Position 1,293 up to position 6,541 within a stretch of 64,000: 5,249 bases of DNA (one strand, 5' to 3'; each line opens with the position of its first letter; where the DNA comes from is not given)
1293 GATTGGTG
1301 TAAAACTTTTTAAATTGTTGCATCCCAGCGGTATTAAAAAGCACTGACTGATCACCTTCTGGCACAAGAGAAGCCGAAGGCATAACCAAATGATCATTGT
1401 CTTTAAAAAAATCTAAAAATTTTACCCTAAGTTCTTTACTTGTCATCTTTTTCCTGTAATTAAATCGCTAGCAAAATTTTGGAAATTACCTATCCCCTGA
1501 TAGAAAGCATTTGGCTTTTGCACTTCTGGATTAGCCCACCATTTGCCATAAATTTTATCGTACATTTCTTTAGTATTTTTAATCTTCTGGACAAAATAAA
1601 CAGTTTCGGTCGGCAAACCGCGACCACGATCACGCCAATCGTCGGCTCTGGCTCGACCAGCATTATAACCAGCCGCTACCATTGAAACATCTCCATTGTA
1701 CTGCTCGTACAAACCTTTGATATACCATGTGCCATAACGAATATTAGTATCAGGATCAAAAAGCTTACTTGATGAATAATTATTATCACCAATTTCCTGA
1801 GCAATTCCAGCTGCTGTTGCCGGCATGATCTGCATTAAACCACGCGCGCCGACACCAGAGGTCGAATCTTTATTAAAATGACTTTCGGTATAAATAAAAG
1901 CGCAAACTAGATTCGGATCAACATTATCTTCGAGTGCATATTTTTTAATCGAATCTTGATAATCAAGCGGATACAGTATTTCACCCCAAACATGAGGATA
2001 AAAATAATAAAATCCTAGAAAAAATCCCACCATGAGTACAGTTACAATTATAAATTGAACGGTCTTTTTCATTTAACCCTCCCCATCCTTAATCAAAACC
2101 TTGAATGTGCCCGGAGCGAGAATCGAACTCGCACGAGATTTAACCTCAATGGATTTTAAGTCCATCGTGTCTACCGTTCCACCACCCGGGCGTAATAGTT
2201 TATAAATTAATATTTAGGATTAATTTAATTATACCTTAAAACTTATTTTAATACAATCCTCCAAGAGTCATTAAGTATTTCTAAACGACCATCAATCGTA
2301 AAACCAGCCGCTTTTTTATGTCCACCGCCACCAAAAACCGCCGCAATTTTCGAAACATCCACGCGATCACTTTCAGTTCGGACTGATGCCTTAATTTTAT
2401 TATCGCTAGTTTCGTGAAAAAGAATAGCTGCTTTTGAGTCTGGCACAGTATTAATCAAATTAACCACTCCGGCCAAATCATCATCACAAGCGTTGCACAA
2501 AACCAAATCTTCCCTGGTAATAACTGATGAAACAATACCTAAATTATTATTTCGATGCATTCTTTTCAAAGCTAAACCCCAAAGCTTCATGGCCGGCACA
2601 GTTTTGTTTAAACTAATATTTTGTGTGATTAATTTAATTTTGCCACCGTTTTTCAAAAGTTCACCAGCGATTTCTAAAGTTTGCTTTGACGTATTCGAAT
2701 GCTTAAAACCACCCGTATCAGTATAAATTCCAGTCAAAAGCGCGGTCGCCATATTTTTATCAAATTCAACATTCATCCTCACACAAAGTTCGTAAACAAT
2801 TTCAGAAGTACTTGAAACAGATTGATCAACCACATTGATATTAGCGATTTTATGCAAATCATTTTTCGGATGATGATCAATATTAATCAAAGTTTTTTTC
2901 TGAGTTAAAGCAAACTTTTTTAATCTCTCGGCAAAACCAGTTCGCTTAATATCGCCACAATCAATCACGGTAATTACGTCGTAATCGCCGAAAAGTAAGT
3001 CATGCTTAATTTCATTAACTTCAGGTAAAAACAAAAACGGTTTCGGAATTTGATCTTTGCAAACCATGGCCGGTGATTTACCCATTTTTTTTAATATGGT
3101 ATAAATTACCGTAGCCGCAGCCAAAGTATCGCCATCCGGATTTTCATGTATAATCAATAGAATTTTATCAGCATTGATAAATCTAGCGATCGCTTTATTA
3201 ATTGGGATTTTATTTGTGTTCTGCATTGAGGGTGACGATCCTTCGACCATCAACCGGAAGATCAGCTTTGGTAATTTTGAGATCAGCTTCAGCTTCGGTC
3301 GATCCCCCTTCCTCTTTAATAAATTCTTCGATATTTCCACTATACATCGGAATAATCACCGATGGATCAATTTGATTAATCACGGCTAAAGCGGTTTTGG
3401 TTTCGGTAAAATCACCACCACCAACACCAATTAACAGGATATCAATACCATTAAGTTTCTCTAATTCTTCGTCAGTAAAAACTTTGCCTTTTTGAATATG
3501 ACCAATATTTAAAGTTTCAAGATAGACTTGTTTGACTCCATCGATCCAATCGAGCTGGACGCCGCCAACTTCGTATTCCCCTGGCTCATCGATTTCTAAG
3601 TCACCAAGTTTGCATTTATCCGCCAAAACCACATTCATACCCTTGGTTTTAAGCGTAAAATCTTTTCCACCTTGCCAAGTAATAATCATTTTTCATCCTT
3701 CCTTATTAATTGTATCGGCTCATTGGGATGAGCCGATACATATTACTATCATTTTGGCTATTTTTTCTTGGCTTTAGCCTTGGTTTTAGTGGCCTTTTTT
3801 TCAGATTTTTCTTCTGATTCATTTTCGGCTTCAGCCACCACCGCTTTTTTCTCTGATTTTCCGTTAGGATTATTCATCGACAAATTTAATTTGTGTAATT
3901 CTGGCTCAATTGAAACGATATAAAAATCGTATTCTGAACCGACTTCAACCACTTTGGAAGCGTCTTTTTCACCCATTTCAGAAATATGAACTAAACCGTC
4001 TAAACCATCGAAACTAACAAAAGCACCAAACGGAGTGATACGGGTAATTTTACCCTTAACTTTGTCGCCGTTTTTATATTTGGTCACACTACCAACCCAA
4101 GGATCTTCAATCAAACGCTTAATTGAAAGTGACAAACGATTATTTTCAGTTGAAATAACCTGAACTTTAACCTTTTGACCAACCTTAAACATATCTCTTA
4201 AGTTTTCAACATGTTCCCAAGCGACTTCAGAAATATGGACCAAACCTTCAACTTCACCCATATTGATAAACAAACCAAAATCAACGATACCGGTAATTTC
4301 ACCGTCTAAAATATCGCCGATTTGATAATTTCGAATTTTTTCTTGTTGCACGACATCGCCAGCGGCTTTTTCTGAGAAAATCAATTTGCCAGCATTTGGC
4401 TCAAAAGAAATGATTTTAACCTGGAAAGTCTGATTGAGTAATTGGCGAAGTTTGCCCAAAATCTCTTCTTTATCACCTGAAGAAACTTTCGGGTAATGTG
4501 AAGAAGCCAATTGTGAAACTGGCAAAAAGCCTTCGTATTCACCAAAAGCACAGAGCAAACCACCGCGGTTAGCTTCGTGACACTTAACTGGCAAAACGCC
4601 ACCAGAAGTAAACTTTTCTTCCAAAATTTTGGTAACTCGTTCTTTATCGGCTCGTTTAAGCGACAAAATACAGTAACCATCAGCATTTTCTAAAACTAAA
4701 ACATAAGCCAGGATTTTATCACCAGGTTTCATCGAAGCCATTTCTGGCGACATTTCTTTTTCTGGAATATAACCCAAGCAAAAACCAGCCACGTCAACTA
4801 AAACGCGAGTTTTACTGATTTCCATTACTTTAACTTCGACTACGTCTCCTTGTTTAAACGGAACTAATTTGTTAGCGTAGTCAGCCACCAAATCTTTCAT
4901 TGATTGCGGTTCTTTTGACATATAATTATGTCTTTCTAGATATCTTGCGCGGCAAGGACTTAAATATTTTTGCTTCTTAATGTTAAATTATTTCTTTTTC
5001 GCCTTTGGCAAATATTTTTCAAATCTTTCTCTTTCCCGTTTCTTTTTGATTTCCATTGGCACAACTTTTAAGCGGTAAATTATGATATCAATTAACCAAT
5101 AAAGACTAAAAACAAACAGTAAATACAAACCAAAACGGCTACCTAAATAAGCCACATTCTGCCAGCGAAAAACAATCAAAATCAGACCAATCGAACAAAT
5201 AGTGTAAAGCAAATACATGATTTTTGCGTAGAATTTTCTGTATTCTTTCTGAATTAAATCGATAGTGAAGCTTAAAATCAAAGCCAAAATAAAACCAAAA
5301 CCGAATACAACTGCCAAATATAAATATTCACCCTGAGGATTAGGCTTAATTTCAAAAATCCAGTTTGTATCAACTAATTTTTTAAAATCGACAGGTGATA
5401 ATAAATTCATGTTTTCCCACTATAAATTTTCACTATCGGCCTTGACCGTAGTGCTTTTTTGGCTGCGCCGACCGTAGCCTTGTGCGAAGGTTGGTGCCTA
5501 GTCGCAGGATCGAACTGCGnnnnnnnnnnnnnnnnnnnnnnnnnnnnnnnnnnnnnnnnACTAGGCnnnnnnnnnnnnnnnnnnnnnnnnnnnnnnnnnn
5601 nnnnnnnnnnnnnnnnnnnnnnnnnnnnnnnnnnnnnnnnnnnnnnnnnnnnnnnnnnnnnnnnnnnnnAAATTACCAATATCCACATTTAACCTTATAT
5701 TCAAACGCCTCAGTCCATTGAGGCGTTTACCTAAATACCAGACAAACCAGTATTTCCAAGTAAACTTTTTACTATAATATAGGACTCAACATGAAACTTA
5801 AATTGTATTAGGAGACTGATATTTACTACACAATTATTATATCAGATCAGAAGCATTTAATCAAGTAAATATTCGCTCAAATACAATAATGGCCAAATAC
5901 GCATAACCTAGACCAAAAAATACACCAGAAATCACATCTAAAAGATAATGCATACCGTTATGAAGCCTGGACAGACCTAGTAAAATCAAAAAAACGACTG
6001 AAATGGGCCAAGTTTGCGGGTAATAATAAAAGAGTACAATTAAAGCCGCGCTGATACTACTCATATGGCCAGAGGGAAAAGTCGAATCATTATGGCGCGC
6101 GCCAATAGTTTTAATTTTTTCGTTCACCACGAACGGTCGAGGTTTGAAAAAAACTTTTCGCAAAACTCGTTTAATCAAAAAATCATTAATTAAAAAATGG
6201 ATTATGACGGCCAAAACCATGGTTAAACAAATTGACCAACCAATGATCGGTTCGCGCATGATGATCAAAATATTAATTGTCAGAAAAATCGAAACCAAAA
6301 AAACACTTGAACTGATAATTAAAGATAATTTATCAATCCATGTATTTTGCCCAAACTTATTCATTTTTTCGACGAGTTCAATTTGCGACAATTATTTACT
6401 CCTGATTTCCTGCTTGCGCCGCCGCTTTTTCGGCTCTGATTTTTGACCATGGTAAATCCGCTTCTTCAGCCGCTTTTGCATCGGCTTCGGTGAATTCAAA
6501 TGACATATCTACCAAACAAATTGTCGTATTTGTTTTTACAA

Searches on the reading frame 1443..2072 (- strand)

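Call 79: search_protein_families(library=pfam, max_evalue=0.00001, proteins=[window:1443-2072:-])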
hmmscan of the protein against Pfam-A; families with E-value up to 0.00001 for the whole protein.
window:1443-2072:- (209 aa): 1 family
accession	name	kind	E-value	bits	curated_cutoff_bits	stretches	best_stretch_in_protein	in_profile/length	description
PF01464.25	SLT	-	3.9e-31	107.5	21.3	1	41-151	2-109/117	Transglycosylase SLT domain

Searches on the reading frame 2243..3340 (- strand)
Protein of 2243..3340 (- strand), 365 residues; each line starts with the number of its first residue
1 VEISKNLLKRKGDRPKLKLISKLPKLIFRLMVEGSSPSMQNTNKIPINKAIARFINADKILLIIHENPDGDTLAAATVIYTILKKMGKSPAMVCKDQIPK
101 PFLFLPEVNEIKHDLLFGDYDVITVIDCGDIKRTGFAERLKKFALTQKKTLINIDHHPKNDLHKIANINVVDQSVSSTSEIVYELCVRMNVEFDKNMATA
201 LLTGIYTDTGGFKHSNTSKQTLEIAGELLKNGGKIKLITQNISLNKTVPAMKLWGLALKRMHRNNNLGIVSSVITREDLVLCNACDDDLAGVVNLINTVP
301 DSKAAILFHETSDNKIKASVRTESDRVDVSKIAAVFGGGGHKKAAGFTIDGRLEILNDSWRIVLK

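Call 79: search_protein_families(library=pfam, max_evalue=0.00001, proteins=[window:2243-3340:-])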
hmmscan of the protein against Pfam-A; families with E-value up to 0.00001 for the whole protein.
window:2243-3340:- (365 aa): 2 families
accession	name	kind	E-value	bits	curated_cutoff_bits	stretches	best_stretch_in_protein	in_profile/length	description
PF01368.27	DHH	-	5.9e-21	75.5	28.1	1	59-205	1-125/125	DHH family, N-terminal domain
PF02272.25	DHHA1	-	5.8e-11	43.2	25.9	1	286-350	15-84/102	DHHA1 domain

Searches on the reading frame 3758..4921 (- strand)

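Call 79: search_protein_families(library=pfam, max_evalue=0.00001, proteins=[window:3758-4921:-])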
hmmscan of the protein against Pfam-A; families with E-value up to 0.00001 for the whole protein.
window:3758-4921:- (387 aa): 4 families
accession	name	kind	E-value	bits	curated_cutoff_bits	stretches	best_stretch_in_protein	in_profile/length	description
PF00575.29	S1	-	2.9e-48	162.6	22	2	200-268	3-74/74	S1 RNA binding domain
PF23459.1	S1_RRP5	-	5.7e-08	33.7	27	0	222-265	25-70/72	RRP5 S1 domain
PF24685.1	OB_RRP5_4th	-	6.3e-07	29.8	31.5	0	215-258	24-71/92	RRP5 OB-fold domain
PF13509.12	S1_2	-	8.3e-06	26.3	21.8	0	201-255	1-48/61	S1 domain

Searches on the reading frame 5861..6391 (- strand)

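Call 79: search_protein_families(library=pfam, max_evalue=0.00001, proteins=[window:5861-6391:-])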
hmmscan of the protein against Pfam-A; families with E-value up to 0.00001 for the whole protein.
window:5861-6391:- (176 aa): 2 families
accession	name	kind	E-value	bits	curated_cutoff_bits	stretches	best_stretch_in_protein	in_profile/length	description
PF01569.27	PAP2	-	1.1e-19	71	27.2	1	52-172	3-126/130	PAP2 superfamily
PF14378.12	PAP2_3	-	1.7e-08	34.9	27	1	103-165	125-189/190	PAP2 superfamily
